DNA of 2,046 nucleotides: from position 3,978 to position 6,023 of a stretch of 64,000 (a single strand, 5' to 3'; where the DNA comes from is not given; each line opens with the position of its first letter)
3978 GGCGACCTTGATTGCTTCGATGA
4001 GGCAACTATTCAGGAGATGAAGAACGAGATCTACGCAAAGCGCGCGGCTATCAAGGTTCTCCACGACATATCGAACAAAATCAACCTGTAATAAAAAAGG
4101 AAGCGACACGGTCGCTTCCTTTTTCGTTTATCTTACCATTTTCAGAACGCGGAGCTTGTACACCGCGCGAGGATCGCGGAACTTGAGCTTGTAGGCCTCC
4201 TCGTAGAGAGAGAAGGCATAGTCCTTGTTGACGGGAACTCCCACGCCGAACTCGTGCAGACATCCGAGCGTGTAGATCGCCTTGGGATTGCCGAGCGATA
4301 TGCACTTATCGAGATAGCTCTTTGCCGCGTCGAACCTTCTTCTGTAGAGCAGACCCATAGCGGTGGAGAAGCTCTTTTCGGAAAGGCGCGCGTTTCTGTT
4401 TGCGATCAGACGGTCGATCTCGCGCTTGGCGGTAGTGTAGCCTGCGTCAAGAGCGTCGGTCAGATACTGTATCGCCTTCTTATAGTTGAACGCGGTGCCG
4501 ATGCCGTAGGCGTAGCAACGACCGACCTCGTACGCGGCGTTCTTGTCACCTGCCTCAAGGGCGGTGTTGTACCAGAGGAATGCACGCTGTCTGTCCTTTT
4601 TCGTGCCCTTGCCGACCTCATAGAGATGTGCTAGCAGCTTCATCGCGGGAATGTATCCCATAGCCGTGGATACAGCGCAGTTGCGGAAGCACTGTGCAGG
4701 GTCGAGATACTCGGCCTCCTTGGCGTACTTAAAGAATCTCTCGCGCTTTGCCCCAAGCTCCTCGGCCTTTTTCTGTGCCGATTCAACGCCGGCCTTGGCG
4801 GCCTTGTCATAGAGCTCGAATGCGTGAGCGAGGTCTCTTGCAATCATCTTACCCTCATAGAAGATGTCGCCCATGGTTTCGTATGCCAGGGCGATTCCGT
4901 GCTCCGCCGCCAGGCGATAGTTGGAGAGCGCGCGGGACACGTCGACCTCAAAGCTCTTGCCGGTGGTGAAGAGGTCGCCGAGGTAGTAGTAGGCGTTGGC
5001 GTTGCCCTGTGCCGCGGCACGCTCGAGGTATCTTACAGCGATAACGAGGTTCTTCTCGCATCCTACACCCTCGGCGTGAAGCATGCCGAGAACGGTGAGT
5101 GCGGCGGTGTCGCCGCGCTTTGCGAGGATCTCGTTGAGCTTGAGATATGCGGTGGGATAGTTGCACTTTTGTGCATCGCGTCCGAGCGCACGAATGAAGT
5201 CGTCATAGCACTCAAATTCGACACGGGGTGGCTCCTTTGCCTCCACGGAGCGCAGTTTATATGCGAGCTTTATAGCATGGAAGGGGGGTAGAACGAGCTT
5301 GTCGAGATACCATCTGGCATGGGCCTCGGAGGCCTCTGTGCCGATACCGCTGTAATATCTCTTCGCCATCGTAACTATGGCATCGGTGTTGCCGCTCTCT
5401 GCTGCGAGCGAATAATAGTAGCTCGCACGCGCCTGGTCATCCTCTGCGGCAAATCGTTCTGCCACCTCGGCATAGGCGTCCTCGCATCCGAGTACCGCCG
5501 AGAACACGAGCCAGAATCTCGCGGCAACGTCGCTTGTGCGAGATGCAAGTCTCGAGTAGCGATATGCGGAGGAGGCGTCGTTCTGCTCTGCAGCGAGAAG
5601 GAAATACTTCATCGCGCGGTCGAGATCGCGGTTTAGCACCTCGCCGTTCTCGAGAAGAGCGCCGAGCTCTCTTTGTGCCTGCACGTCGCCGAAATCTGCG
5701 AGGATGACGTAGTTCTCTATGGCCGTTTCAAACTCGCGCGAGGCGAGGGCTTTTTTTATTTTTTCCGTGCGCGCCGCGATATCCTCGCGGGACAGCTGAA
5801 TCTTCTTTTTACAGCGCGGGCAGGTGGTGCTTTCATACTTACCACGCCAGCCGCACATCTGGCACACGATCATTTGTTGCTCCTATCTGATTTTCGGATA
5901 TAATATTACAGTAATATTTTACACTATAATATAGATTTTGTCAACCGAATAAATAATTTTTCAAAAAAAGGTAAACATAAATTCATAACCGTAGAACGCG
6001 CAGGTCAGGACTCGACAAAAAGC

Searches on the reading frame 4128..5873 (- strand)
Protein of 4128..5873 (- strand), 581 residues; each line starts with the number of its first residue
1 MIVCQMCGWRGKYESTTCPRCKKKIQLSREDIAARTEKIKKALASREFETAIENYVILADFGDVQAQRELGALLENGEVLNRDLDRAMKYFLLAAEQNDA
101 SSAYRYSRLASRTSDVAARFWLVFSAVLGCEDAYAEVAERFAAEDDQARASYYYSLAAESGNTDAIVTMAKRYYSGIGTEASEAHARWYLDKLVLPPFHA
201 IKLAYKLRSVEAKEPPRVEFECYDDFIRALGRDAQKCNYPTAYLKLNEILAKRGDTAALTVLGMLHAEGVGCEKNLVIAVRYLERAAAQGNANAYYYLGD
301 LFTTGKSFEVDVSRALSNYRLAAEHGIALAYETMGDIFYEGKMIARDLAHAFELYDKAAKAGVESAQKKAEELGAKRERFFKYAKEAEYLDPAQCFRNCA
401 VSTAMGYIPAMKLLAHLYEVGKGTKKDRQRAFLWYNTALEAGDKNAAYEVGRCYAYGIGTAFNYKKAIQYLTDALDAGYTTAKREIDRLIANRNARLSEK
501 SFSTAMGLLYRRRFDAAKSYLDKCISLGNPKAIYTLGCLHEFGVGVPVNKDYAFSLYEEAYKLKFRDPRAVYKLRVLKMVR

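Call 77: search_protein_families(library=pfam, proteins=[window:4128-5873:-], max_evalue=0.0001)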
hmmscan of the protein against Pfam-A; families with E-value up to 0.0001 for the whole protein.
window:4128-5873:- (581 aa): 1 family
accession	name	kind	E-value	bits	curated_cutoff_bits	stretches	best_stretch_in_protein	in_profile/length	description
PF08238.18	Sel1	-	1.5e-41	139.8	30.7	3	258-291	3-36/36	Sel1 repeat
